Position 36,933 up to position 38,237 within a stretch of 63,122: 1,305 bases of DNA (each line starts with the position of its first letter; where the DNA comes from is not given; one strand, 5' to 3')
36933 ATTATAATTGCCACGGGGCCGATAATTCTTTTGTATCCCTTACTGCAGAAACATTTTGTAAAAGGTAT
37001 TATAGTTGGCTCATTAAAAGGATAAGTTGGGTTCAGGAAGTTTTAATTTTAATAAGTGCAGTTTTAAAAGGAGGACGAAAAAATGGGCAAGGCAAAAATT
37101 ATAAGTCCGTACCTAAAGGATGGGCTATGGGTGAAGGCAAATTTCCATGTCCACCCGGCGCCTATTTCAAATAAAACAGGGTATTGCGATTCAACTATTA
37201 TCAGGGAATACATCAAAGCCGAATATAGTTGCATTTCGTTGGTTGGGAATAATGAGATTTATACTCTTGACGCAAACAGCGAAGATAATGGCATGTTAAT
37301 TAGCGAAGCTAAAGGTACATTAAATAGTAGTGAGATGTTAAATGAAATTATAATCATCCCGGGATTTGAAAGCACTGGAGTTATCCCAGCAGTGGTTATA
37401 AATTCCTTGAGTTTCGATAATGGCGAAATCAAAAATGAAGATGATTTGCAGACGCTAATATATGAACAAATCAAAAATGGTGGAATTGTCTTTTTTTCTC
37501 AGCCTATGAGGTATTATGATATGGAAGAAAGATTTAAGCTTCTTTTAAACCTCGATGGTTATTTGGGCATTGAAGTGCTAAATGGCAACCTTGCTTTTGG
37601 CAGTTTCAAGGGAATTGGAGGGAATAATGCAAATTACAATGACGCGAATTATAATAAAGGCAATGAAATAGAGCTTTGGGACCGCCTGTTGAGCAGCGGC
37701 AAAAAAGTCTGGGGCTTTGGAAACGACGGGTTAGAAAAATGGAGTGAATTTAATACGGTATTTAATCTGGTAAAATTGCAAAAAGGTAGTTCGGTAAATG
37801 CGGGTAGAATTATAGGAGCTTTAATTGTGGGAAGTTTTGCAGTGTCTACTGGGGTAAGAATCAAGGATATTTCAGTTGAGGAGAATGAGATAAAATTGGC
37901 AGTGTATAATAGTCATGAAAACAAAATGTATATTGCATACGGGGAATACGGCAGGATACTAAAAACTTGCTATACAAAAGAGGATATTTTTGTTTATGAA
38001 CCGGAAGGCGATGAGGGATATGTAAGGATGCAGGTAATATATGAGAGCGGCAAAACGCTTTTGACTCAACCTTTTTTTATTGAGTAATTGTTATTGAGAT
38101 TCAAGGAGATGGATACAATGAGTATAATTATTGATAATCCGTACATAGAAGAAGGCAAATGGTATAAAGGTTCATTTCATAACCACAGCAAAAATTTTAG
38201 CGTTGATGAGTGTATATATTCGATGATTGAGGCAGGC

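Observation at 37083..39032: Tandem PHP-fold gene pair: one paralogue keeps all metal ligands, the other is a conserved pseudoenzyme-like partner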

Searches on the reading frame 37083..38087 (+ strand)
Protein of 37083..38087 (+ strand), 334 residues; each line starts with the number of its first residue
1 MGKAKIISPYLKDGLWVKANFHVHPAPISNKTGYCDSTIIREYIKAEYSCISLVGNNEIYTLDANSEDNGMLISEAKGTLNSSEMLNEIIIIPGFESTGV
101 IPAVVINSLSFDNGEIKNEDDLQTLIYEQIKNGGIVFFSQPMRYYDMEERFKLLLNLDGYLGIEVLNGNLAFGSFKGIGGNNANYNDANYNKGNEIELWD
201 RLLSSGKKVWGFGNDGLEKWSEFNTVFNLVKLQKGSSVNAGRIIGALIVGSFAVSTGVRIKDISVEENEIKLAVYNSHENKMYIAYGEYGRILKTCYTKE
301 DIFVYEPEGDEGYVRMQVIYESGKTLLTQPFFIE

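Call 5: search_protein_families(library=pfam, proteins=[window:37083-38087:+], max_evalue=1)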
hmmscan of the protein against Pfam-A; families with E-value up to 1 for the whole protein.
window:37083-38087:+ (334 aa): 0 families

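Call 6: search_protein_families(library=ncbifam, proteins=[window:37083-38087:+], max_evalue=1)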
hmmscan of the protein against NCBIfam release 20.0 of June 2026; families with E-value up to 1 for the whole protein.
window:37083-38087:+ (334 aa): 1 family
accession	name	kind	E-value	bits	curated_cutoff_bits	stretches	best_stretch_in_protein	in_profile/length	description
NF038032.1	CehA_McbA_metalo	domain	0.00029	20.3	80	1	16-267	2-227/315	CehA/McbA family metallohydrolase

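Call 12: find_homologous_proteins(query=window:37083-38087:+, max_evalue=0.001)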
Query window:37083-38087:+ (334 aa): 21 proteins with E <= 0.001 among 1824 candidates.
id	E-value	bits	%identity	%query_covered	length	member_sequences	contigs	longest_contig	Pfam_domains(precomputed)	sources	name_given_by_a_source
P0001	7.8e-220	747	100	100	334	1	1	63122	-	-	-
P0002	4.8e-124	432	63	99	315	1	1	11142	-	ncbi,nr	ncbi:MAG: hypothetical protein GX754_04890 [Clostridiaceae bacterium]|nr:hypothetical protein [Clost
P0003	6.4e-97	343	50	100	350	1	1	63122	-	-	-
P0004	3.1e-95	337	51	100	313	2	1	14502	-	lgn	-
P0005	8.7e-63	230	41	99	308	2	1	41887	-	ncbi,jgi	jgi:hypothetical protein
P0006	6.1e-46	175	38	99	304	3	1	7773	-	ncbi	-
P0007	2.1e-22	98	30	99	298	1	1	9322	-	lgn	-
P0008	7.1e-22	96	29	100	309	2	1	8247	-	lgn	-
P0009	1.7e-19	88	28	95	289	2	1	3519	-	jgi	jgi:hypothetical protein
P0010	3.0e-19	87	27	99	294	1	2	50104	-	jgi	-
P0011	4.4e-19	87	28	99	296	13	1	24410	-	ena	-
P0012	4.5e-19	87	28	98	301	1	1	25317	-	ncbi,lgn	-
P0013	3.4e-18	84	28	99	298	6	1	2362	-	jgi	jgi:hypothetical protein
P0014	3.6e-18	84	28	99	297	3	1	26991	-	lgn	-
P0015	1.2e-17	82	28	99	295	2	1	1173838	-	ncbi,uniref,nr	ncbi:CehA/McbA family metallohydrolase [Paenibacillus pasadenensis]|uniref:CehA/McbA family metalloh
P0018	2.9e-17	81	28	98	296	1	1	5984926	-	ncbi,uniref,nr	ncbi:phosphoesterase [Paenibacillus sp. R14(2021)]|uniref:phosphoesterase n=1 Tax=Paenibacillus sp. 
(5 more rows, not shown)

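Call 15: find_encoding_contigs(protein=P0002, flank=10000, max_places=3)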
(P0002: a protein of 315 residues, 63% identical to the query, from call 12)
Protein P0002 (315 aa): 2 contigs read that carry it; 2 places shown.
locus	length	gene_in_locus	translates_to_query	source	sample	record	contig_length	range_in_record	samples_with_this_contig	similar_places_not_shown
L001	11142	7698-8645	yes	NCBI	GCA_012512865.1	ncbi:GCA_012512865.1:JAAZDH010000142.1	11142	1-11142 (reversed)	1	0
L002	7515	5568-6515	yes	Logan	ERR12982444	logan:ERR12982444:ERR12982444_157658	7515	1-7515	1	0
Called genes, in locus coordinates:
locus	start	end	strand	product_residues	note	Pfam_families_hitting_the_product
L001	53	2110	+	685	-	PF01074:Glyco_hydro_38N, PF09261:Alpha-mann_mid, PF07748:Glyco_hydro_38C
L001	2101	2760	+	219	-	PF17677:Glyco_hydro38C2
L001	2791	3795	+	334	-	-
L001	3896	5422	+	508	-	PF01547:SBP_bac_1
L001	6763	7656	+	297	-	PF00528:BPD_transp_1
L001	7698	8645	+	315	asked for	-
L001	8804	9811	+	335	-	PF02826:2-Hacid_dh_C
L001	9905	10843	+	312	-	-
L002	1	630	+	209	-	?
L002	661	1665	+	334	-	-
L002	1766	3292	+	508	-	PF01547:SBP_bac_1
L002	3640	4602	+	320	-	PF00528:BPD_transp_1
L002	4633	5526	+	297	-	PF00528:BPD_transp_1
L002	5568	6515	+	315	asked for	-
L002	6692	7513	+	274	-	?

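Call 16: find_encoding_contigs(protein=P0004, flank=10000, max_places=3)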
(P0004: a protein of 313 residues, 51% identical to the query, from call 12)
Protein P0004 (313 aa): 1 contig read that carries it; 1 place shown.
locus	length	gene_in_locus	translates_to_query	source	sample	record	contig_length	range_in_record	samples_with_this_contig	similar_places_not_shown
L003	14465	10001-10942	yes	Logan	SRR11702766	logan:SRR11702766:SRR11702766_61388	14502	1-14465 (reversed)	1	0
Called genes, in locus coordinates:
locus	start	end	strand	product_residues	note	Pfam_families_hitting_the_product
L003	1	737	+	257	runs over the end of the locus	?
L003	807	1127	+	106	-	PF02311:AraC_binding (weak), PF07883:Cupin_2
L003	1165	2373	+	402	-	PF01979:Amidohydro_1, PF07969:Amidohydro_3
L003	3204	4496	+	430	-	PF02812:ELFV_dehydrog_N, PF00208:ELFV_dehydrog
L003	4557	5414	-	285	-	PF12833:HTH_18, PF00165:HTH_AraC (weak)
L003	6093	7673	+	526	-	PF01547:SBP_bac_1, PF13416:SBP_bac_8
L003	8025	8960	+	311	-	PF00528:BPD_transp_1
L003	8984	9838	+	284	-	PF00528:BPD_transp_1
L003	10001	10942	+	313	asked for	-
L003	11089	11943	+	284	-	PF01261:AP_endonuc_2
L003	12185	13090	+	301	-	-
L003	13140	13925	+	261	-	PF01261:AP_endonuc_2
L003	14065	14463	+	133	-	?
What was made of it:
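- A and B are often separated by another gene (calls 15, 16).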

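Call 17: find_encoding_contigs(protein=P0005, flank=10000, max_places=3)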
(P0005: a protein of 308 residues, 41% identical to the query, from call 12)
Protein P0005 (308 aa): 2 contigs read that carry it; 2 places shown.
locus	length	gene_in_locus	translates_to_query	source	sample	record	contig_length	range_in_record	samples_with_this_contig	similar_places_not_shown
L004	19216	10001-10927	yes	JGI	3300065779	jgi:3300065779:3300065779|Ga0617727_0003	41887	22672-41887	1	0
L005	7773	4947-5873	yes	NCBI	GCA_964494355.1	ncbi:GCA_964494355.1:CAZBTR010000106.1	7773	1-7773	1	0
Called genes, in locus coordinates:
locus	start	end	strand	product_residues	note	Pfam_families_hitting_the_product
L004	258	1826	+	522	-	PF01547:SBP_bac_1, PF13416:SBP_bac_8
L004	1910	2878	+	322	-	PF00528:BPD_transp_1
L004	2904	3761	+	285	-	PF00528:BPD_transp_1 (weak)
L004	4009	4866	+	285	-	PF01261:AP_endonuc_2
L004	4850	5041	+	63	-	-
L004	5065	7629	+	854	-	PF01074:Glyco_hydro_38N, PF09261:Alpha-mann_mid, PF07748:Glyco_hydro_38C, PF17677:Glyco_hydro38C2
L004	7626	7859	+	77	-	-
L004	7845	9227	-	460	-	PF21348:RGL11_C (weak)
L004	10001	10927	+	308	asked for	-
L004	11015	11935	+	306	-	-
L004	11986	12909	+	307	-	-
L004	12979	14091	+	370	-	PF00149:Metallophos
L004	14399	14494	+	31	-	-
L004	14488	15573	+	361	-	PF00990:GGDEF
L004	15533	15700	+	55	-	-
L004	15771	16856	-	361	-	PF01208:URO-D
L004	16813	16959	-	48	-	-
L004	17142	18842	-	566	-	-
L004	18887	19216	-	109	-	?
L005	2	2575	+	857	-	?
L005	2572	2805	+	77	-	-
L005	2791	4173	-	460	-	PF21348:RGL11_C (weak)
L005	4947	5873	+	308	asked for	-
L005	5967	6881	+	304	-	-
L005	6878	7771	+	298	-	?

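Call 23: search_solved_structures(query=A2, max_evalue=1, show_alignments=2)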
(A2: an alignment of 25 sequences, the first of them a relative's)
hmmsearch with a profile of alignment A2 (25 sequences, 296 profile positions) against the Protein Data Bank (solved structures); distinct sequences matched with E-value up to 1: 16.
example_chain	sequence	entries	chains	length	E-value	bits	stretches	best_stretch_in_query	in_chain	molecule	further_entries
2anu_A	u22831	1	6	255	9.8e-13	51.3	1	10-151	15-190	hypothetical protein TM0559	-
3e38_A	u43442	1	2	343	2.3e-09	40.3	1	10-151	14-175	two-domain protein containing predicted PHP-like metal-dependent phosphoesterase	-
9etk_A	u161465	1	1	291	1.9e-07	34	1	16-90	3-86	Metal-dependent phosphoesterases (PHP family)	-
7ug9_A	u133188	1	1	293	1.9e-05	27.4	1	19-137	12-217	5'-3' exoribonuclease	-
2yb1_A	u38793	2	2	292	0.00028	23.6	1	18-85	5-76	AMIDOHYDROLASE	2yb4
8bl3_A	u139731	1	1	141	0.0056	19.3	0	222-284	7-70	scIg12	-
8bl6_A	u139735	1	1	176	0.016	17.9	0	222-282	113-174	dIG14-scdim-EF62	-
3b0y_A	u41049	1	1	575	0.066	15.8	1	14-57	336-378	DNA polymerase beta family (X family)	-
3au2_A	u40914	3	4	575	0.066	15.8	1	14-57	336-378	DNA polymerase beta family (X family)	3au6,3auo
3b0x_A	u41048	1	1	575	0.066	15.8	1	14-57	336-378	DNA polymerase beta family (X family)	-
3kof_A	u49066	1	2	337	0.39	13.3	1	4-50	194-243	Transaldolase B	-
9qpk_A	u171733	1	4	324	0.58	12.7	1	4-51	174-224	Transaldolase B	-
4rz6_A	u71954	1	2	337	0.63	12.6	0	4-50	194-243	Transaldolase B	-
3cwn_A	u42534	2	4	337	0.64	12.6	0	4-50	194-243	Transaldolase B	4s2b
10br_A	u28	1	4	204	0.76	12.3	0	199-248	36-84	Periplasmic serine protease DO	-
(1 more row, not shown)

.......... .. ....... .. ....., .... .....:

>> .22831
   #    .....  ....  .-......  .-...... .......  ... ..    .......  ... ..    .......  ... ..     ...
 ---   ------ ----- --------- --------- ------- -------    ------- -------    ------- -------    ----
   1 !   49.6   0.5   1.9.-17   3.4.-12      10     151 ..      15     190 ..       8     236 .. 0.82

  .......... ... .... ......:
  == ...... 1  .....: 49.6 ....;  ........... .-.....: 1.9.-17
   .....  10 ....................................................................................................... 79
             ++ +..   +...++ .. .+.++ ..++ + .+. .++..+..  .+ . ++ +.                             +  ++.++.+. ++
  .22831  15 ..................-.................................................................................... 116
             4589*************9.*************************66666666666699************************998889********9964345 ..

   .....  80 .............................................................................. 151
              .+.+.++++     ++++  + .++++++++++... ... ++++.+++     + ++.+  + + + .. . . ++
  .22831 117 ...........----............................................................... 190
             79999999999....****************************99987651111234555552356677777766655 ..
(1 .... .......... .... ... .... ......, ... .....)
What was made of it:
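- On PHP superfamily (polymerase and histidinol phosphatase fold): The family profile hits 2anu at 1e-12 and 3e38 at 2e-9 (call 23).
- Closest known: PDB 2ANU. Same: A family profile hits it at E = 1e-12 (call 23).
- A family profile hits 2anu at 1e-12 and 3e38 at 2e-9 (call 23).
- Tried and rejected: A profile was needed to see the relationship (call 23).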

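Call 31: search_protein_representatives(alignment_id=A2)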
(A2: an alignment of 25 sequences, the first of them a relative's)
Query: 25 sequences, 296 profile positions. Proteins with E-value up to 0.001 (for the whole library): 16955; up to 1e-10: 6150; up to 1e-30: 1600. The best 150 are listed.
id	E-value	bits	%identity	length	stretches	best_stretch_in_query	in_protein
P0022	1.5e-117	408.6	-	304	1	1-295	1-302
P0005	5.8e-105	367.3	-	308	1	1-295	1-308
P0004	3.0e-103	361.7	-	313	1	2-295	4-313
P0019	2.2e-100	352.3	-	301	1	4-295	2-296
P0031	5.0e-99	347.8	-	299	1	2-295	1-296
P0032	3.5e-93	328.6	-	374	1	1-293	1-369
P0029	1.1e-92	327.0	-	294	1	2-295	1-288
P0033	2.2e-89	316.2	-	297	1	2-294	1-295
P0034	5.4e-88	311.6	-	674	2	12-295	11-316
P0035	3.2e-86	305.8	-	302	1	1-294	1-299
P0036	4.1e-84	298.9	-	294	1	3-294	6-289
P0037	2.5e-83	296.3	-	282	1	3-293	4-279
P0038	4.3e-81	288.9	-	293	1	4-293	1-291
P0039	2.2e-80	286.6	-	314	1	6-294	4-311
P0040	5.1e-80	285.4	-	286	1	1-295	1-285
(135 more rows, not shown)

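Call 41: find_related_loci(query=A5, collection=genome_contigs, flank=10000)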
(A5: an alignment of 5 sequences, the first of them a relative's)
Query A5 (334 aa) in genome_contigs; peptide patterns used: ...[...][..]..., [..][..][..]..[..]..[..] (x = any residue, [..] = any of these).
102 stretches matched a pattern; 1 encode a relative of the query (tblastn E <= 1e-3); 1 distinct loci.
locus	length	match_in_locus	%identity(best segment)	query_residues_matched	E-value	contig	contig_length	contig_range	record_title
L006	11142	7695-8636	63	3-333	2e-127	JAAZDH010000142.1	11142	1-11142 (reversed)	MAG: Clostridiaceae bacterium isolate AS09scLD_118 162333_AS09, whole genome shotgun sequence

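Call 43: find_related_loci(query=A5, collection=metagenome_contigs, flank=10000)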
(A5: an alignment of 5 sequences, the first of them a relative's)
Query A5 (334 aa) in metagenome_contigs; peptide patterns used: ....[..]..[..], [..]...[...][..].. (x = any residue, [..] = any of these).
398 stretches matched a pattern; 1 encode a relative of the query (tblastn E <= 1e-3); 1 distinct loci.
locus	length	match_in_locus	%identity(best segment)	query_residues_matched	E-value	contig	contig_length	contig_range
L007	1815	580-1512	60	5-334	4e-136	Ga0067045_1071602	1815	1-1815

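Call 45: predict_structure(alignment_id=A3)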
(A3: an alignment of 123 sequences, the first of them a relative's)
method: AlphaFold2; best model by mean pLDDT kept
length: 334 residues; sequences in the alignment: 123
mean_pLDDT: 89.7   pTM: 0.90
mean pLDDT of the five models: 89.7, 89.3, 88.6, 88.5, 88.5
residues with pLDDT >= 90: 252; 70-90: 38; 50-70: 32; < 50: 12
segments of 3 or more residues with pLDDT < 50: 70-75, 182-185
pLDDT, mean of each block of 10 residues (from residue 1): 93 97 75 78 97 93 68 52 88 95 96 93 97 96 88 98 94 57 51 85 98 94 96 97 98 98 97 96 98 98 98 98 97 98
secondary structure, 60 per line:
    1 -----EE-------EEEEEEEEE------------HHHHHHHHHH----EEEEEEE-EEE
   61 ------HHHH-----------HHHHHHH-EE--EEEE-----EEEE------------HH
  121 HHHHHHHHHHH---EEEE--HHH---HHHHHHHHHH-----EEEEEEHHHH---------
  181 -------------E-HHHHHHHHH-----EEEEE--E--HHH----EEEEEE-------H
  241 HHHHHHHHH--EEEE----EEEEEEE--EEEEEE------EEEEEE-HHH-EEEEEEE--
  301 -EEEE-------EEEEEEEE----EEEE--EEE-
elements in order: E15-23 H36-45 E50-56 E58-60 H67-70 H82-88 E94-97 E103-106 H119-131 E135-138 H147-156 E162-167 H168-171 H196-204 E210-214 E227-232 H240-249 E252-255 E260-266 E269-274 E281-286 E292-298 E302-305 E313-320 E325-328 E331-333
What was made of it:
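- The AF2 model is confident (call 45).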

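Call 49: fold_search(model_id=the predicted structure, library=pdb)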
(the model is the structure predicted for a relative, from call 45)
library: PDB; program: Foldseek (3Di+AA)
matches with E <= 10: 1320; with E <= 0.001: 6
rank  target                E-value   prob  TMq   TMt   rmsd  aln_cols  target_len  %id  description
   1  2anu_D                1.7e-07  1.00  0.43  0.63   9.0       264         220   15  Crystal structure of Predicted metal-dependent phosphoesterase (PHP family) (tm0559) from THERMOTOGA MARITIMA at 2.40  (released 2005-10-18)
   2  2anu_E                2.6e-07  1.00  0.43  0.62   8.8       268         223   15  Crystal structure of Predicted metal-dependent phosphoesterase (PHP family) (tm0559) from THERMOTOGA MARITIMA at 2.40  (released 2005-10-18)
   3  2anu_F                2.7e-07  1.00  0.43  0.63   8.8       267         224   15  Crystal structure of Predicted metal-dependent phosphoesterase (PHP family) (tm0559) from THERMOTOGA MARITIMA at 2.40  (released 2005-10-18)
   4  2anu_B                3.7e-07  1.00  0.42  0.61   9.0       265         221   15  Crystal structure of Predicted metal-dependent phosphoesterase (PHP family) (tm0559) from THERMOTOGA MARITIMA at 2.40  (released 2005-10-18)
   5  2anu_A                4.7e-07  1.00  0.43  0.62   8.7       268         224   15  Crystal structure of Predicted metal-dependent phosphoesterase (PHP family) (tm0559) from THERMOTOGA MARITIMA at 2.40  (released 2005-10-18)
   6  2anu_C                5.2e-07  1.00  0.43  0.62   6.1       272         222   15  Crystal structure of Predicted metal-dependent phosphoesterase (PHP family) (tm0559) from THERMOTOGA MARITIMA at 2.40  (released 2005-10-18)
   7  3e0f                  1.6e-03  1.00  0.36  0.42   9.6       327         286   11  Crystal structure of a putative metal-dependent phosphoesterase (bad_1165) from bifidobacterium adolescentis atcc 15703  (released 2008-09-02)
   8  9etk                  2.6e-03  1.00  0.30  0.35   7.9       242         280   12  Crystal structure of Vibrio cholerae RNase AM (released 2024-09-11)
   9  3d33_A                2.9e-03  1.00  0.19  0.59   5.6        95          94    5  Crystal structure of a duf3244 family protein with an immunoglobulin-like beta-sandwich fold (bvu_0276) from bacteroid (released 2008-05-27)
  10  3d33_B                2.9e-03  1.00  0.19  0.59   5.7        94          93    5  Crystal structure of a duf3244 family protein with an immunoglobulin-like beta-sandwich fold (bvu_0276) from bacteroid (released 2008-05-27)
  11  5cj8                  3.7e-03  0.89  0.15  0.25  15.2       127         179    9  Human Osteoclast Associated Receptor (OSCAR) extracellular domain (released 2016-01-20)
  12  8gl6_D                5.2e-03  1.00  0.19  0.73   2.4        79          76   14  The Type 9 Secretion System in vitro assembled, RemA-CTD substrate bound complex (released 2024-01-31)
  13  8wm1_A                5.5e-03  1.00  0.20  0.15   3.5        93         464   10  DHS dehydratase (released 2024-10-02)
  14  3sd2                  7.4e-03  1.00  0.19  0.61   2.8        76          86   12  Crystal structure of a putative member of duf3244 protein family (BT_3571) from Bacteroides thetaiotaomicron vpi-5482 at (released 2011-06-29)
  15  8qq6_C                7.8e-03  0.87  0.17  0.27  14.3       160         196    8  CRYSTAL STRUCTURE OF FVIIA IN COMPLEX WITH A BENZAMIDINE-BASED INHIBITOR (released 2024-10-16)
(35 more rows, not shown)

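Call 52: find_encoding_contigs(protein=P0012, flank=8000, max_places=2)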
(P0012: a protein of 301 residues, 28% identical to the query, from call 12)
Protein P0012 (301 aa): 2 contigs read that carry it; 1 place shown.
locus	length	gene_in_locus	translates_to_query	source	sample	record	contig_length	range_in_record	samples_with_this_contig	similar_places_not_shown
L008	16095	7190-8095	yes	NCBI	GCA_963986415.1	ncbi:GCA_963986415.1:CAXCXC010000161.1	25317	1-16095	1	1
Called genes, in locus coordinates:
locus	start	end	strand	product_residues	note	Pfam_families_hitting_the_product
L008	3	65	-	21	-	?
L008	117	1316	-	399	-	PF01979:Amidohydro_1, PF07969:Amidohydro_3 (weak)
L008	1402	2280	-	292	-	PF01261:AP_endonuc_2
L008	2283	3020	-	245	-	PF03009:GDPD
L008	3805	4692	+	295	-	PF01418:HTH_6, PF01380:SIS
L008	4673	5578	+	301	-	-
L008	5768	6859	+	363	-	PF01208:URO-D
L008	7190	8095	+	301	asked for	-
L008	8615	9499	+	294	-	PF00528:BPD_transp_1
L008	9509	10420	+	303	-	PF00528:BPD_transp_1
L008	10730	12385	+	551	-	-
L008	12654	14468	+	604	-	PF01557:FAA_hydrolase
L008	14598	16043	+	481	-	PF00890:FAD_binding_2 (weak), PF01134:GIDA (faint), PF01266:DAO (faint), PF01946:Thi4 (weak), PF12831:FAD_oxidored, PF13450:NAD_binding_8 (weak)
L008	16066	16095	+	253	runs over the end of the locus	PF03328:HpcH_HpaI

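Call 53: find_encoding_contigs(protein=P0015, flank=8000, max_places=2)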
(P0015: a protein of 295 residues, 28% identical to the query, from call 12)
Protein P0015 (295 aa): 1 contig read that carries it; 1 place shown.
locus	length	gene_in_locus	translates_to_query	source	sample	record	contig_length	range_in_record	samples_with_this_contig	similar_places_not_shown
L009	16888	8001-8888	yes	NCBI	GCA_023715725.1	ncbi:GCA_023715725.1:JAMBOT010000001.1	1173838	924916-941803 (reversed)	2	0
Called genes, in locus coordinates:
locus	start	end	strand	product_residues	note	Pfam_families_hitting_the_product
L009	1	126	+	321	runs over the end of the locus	PF00294:PfkB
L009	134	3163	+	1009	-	PF02837:Glyco_hydro_2_N, PF22666:Glyco_hydro_2_N2 (faint), PF00703:Glyco_hydro_2, PF02836:Glyco_hydro_2_C, PF16353:LacZ_4, PF02929:Bgal_small_N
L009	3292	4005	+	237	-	PF03009:GDPD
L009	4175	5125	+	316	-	PF00528:BPD_transp_1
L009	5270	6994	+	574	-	PF01547:SBP_bac_1, PF13416:SBP_bac_8 (weak)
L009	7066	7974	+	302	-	PF00528:BPD_transp_1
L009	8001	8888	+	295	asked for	-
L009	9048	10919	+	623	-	PF26146:PI-PLC_X (faint), PF03995:Inhibitor_I36 (faint), PF08964:Crystall_3 (faint), PF00030:Crystall (weak)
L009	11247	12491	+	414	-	PF07690:MFS_1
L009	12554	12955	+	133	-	PF01741:MscL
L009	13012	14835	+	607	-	PF10101:DUF2339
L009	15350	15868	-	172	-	PF02870:Methyltransf_1N, PF01035:DNA_binding_1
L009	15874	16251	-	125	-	PF00165:HTH_AraC, PF12833:HTH_18, PF00165:HTH_AraC (weak)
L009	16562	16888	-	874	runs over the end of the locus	PF07992:Pyr_redox_2, PF13738:Pyr_redox_3, PF00070:Pyr_redox, PF02852:Pyr_redox_dim, PF00581:Rhodanese, PF01206:TusA, PF02635:DsrE (weak), PF13686:DrsE_2, +1 more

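Call 54: find_encoding_contigs(protein=P0018, flank=8000, max_places=2)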
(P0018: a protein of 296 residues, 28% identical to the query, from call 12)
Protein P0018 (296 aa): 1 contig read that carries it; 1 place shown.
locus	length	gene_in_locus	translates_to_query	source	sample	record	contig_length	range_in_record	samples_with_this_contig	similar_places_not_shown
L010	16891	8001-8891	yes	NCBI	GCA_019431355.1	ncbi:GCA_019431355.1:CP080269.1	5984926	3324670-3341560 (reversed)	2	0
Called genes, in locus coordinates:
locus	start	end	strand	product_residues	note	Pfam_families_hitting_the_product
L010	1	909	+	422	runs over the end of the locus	PF09298:FAA_hydrolase_N, PF01557:FAA_hydrolase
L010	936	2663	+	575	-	PF00351:Biopterin_H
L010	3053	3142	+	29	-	-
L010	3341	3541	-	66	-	-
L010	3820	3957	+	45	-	-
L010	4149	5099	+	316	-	PF00528:BPD_transp_1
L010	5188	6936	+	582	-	-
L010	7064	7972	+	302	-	PF00528:BPD_transp_1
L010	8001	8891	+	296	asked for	-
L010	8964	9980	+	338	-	PF00356:LacI, PF00532:Peripla_BP_1, PF13407:Peripla_BP_4, PF13377:Peripla_BP_3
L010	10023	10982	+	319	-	PF00294:PfkB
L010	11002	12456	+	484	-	PF02789:Peptidase_M17_N, PF00883:Peptidase_M17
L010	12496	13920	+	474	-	PF01120:Alpha_L_fucos, PF00754:F5_F8_type_C, PF22633:F5_F8_type_C_2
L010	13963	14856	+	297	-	PF00149:Metallophos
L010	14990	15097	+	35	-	-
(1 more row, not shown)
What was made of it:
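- Relatives sit next to GDPD and Metallophos genes (calls 17, 52-54).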
